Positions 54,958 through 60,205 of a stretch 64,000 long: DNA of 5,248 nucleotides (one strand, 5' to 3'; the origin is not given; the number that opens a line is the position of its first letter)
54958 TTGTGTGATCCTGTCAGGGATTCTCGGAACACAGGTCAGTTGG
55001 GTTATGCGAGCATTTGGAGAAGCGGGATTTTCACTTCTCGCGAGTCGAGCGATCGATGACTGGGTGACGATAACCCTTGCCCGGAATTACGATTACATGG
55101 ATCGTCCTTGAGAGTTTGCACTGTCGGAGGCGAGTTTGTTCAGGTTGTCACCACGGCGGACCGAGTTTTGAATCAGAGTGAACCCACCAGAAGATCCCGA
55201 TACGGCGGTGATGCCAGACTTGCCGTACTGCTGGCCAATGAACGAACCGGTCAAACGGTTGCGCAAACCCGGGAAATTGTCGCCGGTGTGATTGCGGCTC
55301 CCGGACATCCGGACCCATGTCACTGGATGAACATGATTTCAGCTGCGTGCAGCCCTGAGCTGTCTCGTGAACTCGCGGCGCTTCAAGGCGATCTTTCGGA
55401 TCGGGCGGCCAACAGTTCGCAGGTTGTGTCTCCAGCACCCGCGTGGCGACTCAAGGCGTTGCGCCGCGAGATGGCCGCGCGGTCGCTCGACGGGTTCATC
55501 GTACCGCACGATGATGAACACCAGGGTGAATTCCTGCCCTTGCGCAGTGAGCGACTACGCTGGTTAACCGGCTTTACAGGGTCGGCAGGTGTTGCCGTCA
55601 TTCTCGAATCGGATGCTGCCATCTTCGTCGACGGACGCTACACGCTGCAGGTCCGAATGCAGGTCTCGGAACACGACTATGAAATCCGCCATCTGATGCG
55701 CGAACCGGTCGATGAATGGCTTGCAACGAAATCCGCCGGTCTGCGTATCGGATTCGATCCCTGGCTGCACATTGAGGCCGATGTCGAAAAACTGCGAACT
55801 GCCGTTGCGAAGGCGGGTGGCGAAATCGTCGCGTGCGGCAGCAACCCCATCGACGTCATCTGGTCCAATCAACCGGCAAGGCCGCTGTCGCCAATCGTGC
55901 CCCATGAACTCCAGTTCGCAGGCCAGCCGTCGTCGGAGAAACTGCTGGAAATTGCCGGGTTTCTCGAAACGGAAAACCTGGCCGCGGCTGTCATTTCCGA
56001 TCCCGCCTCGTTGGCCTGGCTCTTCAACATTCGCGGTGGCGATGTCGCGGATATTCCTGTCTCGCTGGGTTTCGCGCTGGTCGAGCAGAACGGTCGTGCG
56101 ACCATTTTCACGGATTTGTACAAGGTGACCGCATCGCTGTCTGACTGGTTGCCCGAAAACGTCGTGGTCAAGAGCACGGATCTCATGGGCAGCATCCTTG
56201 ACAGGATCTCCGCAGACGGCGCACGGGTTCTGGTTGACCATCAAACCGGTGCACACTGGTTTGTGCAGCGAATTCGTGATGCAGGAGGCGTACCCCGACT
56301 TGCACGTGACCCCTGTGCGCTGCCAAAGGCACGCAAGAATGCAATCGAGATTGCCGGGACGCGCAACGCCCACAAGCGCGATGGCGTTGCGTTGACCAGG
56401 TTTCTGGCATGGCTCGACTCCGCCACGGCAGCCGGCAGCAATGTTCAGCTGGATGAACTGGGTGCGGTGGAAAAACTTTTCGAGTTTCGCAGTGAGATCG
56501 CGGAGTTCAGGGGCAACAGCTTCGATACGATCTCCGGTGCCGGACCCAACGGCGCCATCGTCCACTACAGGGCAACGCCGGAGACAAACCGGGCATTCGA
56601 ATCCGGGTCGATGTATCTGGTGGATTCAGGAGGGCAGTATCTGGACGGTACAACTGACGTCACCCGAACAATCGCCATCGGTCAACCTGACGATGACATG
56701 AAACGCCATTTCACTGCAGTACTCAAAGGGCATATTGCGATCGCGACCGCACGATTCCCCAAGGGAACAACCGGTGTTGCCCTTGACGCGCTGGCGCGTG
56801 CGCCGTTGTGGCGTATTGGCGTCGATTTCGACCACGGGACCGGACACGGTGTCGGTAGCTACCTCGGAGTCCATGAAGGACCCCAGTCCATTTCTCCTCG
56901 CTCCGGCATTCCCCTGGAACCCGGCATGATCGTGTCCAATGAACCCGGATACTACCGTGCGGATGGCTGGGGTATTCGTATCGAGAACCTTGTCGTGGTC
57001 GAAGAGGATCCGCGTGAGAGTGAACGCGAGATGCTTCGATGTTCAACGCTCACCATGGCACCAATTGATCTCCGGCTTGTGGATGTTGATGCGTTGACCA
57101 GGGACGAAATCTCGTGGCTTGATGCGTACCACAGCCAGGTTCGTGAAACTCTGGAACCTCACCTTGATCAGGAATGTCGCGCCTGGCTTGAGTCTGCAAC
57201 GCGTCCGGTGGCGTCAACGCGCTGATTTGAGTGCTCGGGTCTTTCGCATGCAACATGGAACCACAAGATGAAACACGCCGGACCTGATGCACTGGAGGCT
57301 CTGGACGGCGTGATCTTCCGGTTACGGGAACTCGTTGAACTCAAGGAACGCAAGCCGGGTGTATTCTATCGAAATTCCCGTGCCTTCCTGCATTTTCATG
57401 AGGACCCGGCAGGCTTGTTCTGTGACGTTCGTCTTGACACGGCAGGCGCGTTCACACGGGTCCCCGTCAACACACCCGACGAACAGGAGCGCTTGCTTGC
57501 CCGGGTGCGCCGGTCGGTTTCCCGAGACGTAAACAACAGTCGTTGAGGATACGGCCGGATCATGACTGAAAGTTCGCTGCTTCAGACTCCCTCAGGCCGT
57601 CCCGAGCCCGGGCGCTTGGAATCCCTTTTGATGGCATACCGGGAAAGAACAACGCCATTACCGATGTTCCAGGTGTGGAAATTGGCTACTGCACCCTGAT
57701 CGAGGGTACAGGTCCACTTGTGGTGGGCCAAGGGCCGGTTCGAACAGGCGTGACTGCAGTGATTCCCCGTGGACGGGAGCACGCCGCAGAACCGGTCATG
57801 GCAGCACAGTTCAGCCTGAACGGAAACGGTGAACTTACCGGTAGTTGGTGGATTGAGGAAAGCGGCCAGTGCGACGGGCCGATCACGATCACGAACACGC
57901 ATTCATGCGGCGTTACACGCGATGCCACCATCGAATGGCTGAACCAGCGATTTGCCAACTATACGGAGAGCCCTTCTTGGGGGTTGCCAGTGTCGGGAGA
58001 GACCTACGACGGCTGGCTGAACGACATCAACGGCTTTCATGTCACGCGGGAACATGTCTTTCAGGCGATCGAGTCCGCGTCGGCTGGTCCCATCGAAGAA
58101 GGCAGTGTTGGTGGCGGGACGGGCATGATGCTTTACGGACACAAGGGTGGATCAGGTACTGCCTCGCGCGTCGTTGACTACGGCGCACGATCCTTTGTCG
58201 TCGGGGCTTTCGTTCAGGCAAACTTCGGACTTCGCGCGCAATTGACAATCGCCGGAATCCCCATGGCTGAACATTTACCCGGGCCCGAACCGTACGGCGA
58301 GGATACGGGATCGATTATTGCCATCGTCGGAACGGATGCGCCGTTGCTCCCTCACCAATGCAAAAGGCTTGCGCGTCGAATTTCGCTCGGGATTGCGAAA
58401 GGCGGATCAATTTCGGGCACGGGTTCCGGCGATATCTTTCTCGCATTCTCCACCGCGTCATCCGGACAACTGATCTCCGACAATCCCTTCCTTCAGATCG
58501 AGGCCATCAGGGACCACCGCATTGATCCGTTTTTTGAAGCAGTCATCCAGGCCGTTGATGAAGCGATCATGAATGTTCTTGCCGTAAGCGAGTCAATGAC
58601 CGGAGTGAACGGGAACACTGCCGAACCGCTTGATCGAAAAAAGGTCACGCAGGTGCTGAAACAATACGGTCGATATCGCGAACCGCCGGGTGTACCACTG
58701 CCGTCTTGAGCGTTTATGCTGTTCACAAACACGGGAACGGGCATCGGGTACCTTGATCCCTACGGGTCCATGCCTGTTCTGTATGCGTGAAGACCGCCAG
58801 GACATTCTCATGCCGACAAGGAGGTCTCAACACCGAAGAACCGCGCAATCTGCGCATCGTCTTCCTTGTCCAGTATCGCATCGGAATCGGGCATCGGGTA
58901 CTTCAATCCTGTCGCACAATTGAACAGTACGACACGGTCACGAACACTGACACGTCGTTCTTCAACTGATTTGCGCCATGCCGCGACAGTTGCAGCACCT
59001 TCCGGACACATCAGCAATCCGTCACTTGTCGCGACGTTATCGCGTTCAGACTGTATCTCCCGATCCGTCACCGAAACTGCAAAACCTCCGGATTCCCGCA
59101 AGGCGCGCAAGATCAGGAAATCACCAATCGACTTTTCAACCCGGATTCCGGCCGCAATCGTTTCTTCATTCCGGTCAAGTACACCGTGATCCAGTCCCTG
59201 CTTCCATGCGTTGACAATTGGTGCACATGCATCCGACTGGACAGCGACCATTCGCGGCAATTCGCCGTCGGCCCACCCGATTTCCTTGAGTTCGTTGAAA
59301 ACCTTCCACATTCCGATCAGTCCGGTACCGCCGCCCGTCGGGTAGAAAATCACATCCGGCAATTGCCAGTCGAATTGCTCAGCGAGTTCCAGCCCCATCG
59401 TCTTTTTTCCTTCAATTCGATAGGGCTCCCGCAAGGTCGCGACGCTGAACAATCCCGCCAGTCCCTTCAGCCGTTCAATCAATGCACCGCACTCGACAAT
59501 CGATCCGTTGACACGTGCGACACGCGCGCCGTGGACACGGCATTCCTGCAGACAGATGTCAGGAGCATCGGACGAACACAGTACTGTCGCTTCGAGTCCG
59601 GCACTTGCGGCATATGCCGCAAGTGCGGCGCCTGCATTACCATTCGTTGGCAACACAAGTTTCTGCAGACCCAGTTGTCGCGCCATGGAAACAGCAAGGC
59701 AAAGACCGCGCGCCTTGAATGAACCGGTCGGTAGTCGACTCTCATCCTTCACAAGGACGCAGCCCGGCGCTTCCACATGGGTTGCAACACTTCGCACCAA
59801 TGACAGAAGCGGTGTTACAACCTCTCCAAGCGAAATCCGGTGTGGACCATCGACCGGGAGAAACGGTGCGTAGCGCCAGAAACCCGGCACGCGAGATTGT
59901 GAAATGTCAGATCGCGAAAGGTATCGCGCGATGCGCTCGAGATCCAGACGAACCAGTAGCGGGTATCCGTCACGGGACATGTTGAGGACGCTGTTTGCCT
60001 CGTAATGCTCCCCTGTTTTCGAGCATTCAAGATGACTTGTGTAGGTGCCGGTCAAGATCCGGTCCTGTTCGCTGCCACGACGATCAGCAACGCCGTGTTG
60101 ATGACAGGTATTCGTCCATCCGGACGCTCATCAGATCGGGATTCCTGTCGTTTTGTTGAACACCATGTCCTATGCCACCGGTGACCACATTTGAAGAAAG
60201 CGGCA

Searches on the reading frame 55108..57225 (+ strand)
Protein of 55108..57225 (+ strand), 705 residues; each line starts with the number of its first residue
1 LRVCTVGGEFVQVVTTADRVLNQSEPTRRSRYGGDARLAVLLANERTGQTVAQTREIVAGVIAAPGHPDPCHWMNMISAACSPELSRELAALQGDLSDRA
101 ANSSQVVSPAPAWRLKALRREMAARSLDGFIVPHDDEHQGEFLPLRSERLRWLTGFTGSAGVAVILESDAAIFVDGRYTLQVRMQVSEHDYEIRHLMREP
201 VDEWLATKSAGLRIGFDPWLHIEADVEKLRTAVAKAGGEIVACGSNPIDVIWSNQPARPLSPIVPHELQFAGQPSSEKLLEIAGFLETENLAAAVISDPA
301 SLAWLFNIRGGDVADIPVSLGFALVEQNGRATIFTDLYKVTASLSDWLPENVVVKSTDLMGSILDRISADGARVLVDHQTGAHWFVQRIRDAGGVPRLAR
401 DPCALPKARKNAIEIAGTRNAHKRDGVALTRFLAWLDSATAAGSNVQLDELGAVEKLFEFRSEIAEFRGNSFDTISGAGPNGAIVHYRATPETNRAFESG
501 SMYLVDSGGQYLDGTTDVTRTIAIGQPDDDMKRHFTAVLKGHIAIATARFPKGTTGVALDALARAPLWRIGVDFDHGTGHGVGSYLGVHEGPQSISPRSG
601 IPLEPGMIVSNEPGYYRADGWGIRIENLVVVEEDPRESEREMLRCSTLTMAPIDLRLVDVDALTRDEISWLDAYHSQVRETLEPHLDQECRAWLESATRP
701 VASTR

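Call 35: search_protein_families(library=pfam, proteins=[window:55108-57225:+], max_evalue=0.00001)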
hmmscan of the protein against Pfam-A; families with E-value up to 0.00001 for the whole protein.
window:55108-57225:+ (705 aa): 4 families
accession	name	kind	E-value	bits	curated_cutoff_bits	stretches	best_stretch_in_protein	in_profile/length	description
PF00557.29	Peptidase_M24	-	4.7e-51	174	23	1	418-633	3-208/208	Metallopeptidase family M24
PF16189.11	Creatinase_N_2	-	1.5e-31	110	29.7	1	254-414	1-161/161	Creatinase/Prolidase N-terminal domain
PF01321.24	Creatinase_N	-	1e-21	78.2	22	1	114-241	1-116/128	Creatinase/Prolidase N-terminal domain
PF16188.10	Peptidase_M24_C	-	1.2e-21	76.9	28.9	1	642-701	2-63/63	C-terminal region of peptidase_M24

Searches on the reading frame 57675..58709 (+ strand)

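Call 35: search_protein_families(library=pfam, proteins=[window:57675-58709:+], max_evalue=0.00001)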
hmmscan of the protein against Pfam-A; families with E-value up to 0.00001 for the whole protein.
window:57675-58709:+ (344 aa): 1 family
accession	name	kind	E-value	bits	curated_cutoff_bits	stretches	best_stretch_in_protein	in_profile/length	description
PF03576.19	Peptidase_S58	-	1.9e-98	330.2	23.9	1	2-315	10-306/307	Peptidase family S58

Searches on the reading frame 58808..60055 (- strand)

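Call 61: search_protein_families(library=pfam, proteins=[window:58808-60055:-], max_evalue=1e-8)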
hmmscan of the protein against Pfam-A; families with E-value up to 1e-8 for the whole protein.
window:58808-60055:- (415 aa): 1 family
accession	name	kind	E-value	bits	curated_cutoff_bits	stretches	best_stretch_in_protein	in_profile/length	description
PF00291.31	PALP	-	4.4e-58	197.4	35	1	74-380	1-294/295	Pyridoxal-phosphate dependent enzyme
